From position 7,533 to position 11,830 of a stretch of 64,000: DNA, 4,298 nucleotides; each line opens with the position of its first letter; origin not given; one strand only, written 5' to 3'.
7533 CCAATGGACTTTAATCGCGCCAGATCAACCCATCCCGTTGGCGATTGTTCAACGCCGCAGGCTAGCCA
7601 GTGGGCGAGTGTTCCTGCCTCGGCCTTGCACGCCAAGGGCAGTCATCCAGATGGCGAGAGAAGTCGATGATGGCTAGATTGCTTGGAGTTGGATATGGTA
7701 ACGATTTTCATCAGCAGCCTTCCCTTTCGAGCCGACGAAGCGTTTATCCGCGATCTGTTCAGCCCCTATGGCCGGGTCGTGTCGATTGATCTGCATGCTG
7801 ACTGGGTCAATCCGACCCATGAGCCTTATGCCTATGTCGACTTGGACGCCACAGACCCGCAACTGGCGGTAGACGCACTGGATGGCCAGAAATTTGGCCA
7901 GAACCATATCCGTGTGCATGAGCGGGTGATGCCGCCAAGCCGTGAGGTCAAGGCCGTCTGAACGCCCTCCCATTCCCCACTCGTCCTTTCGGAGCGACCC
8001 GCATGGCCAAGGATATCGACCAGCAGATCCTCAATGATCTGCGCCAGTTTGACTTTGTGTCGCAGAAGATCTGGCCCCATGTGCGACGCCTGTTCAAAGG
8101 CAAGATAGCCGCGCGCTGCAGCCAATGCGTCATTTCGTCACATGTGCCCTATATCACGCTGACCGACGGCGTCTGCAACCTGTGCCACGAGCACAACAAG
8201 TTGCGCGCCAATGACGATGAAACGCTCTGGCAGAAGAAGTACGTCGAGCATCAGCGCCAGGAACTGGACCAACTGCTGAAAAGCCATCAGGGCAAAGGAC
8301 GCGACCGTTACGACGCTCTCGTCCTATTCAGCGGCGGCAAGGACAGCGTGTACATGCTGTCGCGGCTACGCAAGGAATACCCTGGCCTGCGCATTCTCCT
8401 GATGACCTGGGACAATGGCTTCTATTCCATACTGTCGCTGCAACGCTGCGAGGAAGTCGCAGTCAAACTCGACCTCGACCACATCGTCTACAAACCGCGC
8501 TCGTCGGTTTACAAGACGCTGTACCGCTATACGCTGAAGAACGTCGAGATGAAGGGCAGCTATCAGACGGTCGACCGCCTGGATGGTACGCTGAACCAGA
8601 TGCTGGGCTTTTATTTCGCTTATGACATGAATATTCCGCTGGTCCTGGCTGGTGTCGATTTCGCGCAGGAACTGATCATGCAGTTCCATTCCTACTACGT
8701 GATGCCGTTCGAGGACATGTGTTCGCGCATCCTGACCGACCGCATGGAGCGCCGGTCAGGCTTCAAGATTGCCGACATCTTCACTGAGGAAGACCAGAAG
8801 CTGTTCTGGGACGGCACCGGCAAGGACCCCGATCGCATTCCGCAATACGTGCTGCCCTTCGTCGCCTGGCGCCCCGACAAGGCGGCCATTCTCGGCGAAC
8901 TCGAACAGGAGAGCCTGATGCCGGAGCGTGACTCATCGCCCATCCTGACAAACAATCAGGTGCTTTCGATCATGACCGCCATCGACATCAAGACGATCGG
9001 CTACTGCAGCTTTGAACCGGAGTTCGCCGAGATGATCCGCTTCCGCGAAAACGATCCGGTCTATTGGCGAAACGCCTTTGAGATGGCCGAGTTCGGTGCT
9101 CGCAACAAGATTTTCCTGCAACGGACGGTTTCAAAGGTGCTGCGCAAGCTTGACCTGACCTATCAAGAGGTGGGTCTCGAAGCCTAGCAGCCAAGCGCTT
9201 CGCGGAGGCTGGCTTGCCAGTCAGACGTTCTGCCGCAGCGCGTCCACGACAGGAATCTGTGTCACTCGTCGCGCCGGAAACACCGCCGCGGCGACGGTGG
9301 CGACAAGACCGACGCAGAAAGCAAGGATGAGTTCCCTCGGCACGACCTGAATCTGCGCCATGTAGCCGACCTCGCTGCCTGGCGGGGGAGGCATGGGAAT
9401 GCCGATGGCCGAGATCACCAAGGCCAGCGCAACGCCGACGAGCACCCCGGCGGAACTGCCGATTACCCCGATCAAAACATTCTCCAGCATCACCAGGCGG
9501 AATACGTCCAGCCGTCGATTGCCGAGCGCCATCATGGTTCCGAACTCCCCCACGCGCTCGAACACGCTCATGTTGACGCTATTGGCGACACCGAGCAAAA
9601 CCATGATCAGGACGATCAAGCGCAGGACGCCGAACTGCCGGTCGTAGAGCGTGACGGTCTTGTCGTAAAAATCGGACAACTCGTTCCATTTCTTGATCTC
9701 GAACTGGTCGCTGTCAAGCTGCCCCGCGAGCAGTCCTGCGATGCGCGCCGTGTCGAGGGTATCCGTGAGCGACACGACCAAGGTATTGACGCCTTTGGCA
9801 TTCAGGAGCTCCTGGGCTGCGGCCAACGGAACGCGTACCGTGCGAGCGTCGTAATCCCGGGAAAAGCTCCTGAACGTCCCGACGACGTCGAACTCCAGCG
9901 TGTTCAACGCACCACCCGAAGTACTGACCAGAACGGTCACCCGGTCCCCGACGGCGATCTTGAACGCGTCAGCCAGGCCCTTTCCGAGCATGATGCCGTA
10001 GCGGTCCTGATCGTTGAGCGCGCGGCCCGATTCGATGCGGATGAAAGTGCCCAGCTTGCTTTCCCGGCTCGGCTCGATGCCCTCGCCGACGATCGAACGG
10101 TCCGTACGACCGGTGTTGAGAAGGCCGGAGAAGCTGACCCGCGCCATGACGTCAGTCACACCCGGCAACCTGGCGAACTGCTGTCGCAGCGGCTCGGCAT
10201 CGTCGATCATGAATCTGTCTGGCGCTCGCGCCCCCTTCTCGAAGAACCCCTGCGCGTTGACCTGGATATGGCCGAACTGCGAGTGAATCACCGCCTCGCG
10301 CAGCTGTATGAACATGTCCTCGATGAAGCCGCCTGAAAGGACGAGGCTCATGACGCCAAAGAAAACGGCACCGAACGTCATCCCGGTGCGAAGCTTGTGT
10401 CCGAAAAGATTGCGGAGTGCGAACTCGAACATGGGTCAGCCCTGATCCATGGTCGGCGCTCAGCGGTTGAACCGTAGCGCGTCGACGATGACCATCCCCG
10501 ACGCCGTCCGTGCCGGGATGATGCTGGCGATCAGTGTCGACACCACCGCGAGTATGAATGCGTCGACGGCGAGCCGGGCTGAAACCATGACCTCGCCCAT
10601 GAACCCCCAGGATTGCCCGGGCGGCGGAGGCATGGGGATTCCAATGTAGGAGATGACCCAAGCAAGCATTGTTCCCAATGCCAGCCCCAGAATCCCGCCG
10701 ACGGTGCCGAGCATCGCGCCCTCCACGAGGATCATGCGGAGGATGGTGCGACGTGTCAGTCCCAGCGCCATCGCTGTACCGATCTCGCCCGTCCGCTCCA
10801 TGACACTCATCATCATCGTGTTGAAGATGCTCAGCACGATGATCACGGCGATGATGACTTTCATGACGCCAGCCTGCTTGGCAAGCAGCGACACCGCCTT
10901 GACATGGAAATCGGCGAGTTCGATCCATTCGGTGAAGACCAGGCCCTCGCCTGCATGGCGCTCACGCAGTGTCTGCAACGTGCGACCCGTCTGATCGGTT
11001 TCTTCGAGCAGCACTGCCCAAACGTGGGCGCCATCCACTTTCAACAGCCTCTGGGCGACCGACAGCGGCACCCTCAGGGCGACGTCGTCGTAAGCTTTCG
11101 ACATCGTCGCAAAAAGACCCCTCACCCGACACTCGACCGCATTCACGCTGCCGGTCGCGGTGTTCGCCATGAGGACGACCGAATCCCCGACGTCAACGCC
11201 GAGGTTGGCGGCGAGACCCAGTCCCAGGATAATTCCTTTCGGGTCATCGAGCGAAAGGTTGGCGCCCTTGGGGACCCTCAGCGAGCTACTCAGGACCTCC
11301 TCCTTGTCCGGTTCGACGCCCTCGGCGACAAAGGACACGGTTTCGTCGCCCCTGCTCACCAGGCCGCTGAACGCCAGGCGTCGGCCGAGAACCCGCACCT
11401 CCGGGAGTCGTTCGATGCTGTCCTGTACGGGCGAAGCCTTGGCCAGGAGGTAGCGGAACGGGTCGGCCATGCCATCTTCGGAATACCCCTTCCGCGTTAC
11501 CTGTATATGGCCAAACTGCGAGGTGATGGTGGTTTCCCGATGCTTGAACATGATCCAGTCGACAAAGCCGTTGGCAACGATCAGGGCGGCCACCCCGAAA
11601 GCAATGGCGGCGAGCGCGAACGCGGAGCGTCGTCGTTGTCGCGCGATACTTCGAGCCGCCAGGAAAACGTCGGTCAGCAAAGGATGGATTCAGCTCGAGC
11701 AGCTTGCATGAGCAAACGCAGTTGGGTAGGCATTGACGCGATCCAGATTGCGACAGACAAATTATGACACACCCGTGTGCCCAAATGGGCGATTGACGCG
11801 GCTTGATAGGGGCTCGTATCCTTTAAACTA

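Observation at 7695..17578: Accessory locus combining a PEP-CTERM protein, two N-acyl amino acid synthase-like genes, a VAO-type oxidase, an ATPase-less FtsX permease pair and a PP-loop amidotransferase-like enzyme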

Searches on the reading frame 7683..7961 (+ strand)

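Call 3: search_protein_families(library=pfam, proteins=[window:7683-7961:+], max_evalue=0.01)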
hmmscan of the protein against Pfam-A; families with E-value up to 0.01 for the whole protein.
window:7683-7961:+ (92 aa): 1 family
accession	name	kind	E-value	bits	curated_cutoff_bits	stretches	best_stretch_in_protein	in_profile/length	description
PF00076.28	RRM_1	-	7.4e-11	42.2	20.7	1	8-77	1-70/70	RNA recognition motif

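Call 4: search_protein_families(library=ncbifam, proteins=[window:7683-7961:+], max_evalue=0.01)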
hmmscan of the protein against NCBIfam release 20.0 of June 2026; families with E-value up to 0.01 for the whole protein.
window:7683-7961:+ (92 aa): 6 families
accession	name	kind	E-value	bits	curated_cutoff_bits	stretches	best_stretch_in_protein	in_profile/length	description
NF058537.1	Rbp_regulator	equivalog_domain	1.8e-09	37.8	100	1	8-80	2-75/79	RNA-binding regulator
TIGR01642.1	U2AF_lg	subfamily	1.9e-07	30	310.3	1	8-80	299-372/510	U2 snRNP auxilliary factor, large subunit, splicing factor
TIGR01645.1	half-pint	subfamily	4.2e-07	29.1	443.95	1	6-79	107-179/607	poly-U binding splicing factor, half-pint family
TIGR01628.1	PABP-1234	subfamily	3.6e-05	23.1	497.1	1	8-72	181-245/595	polyadenylate binding protein, human types 1, 2, 3, 4 family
TIGR01661.1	ELAV_HUD_SF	subfamily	0.00034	20.3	279.1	1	7-80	271-344/351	ELAV/HuD family splicing factor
TIGR01622.1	SF-CC1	subfamily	0.0044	16.1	231.65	1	7-77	221-292/500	splicing factor, CC1-like family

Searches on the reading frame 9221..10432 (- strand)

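Call 3: search_protein_families(library=pfam, proteins=[window:9221-10432:-], max_evalue=0.01)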
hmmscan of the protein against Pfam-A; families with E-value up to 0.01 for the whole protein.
window:9221-10432:- (403 aa): 2 families
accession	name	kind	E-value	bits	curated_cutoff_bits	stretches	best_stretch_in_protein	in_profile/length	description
PF12704.14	MacB_PCD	-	3.9e-19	70.2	27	1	16-232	1-201/207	MacB-like periplasmic core domain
PF02687.27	FtsX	-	1.7e-16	60.8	25.5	1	272-394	5-119/120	FtsX-like permease C-terminal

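Call 4: search_protein_families(library=ncbifam, proteins=[window:9221-10432:-], max_evalue=0.01)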
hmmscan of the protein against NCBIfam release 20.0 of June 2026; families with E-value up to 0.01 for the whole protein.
window:9221-10432:- (403 aa): 6 families
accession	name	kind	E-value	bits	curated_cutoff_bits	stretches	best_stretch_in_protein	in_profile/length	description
TIGR02212.1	lolCE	equivalog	7.8e-30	104.1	362.45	1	16-401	24-410/411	lipoprotein-releasing ABC transporter permease subunit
TIGR02213.1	lolE_release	exception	8.7e-21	74.2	540.35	1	81-344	77-346/411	lipoprotein-releasing ABC transporter permease subunit LolE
NF008357.0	PRK11146.1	exception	1.2e-20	73.8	439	1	76-393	75-405/414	lipoprotein-releasing ABC transporter permease subunit LolE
NF008076.0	PRK10814.1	exception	7.3e-13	48.3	473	1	83-400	81-397/399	lipoprotein-releasing ABC transporter permease subunit LolC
NF007826.0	PRK10535.1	equivalog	1.7e-10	39.8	966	1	257-400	515-646/648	macrolide ABC transporter ATP-binding protein/permease MacB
TIGR03434.1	ADOP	subfamily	2.4e-10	39.2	622.3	1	257-402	261-402/803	ADOP family duplicated permease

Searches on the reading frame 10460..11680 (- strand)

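Call 3: search_protein_families(library=pfam, proteins=[window:10460-11680:-], max_evalue=0.01)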
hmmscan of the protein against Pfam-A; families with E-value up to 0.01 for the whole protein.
window:10460-11680:- (406 aa): 2 families
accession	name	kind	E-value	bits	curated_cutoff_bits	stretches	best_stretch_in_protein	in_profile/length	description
PF02687.27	FtsX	-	9.5e-18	64.8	25.5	1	275-396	5-118/120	FtsX-like permease C-terminal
PF12704.14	MacB_PCD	-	3.5e-12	47.5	27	1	19-237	1-203/207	MacB-like periplasmic core domain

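Call 4: search_protein_families(library=ncbifam, proteins=[window:10460-11680:-], max_evalue=0.01)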
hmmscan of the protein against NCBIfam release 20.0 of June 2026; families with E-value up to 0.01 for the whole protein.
window:10460-11680:- (406 aa): 8 families
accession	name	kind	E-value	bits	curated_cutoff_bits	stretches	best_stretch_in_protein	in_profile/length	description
TIGR02212.1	lolCE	equivalog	6.5e-33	114.3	362.45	1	19-403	24-409/411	lipoprotein-releasing ABC transporter permease subunit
NF008076.0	PRK10814.1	exception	1.2e-20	73.9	473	1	118-404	113-398/399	lipoprotein-releasing ABC transporter permease subunit LolC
NF008357.0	PRK11146.1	exception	1.8e-19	69.9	439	1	25-343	33-345/414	lipoprotein-releasing ABC transporter permease subunit LolE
TIGR02213.1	lolE_release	exception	1.9e-19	69.8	540.35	1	81-342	74-341/411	lipoprotein-releasing ABC transporter permease subunit LolE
NF007826.0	PRK10535.1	equivalog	1.5e-11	43.3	966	1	271-402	526-645/648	macrolide ABC transporter ATP-binding protein/permease MacB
TIGR03434.1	ADOP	subfamily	2.5e-11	42.4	622.3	1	273-403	277-400/803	ADOP family duplicated permease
TIGR00439.2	FtsX_Gneg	equivalog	1.1e-05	24.8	255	1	263-344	163-244/292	permease-like cell division protein FtsX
NF038347.1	FtsX_Gpos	exception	0.0048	16.3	225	1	271-335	172-236/296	permease-like cell division protein FtsX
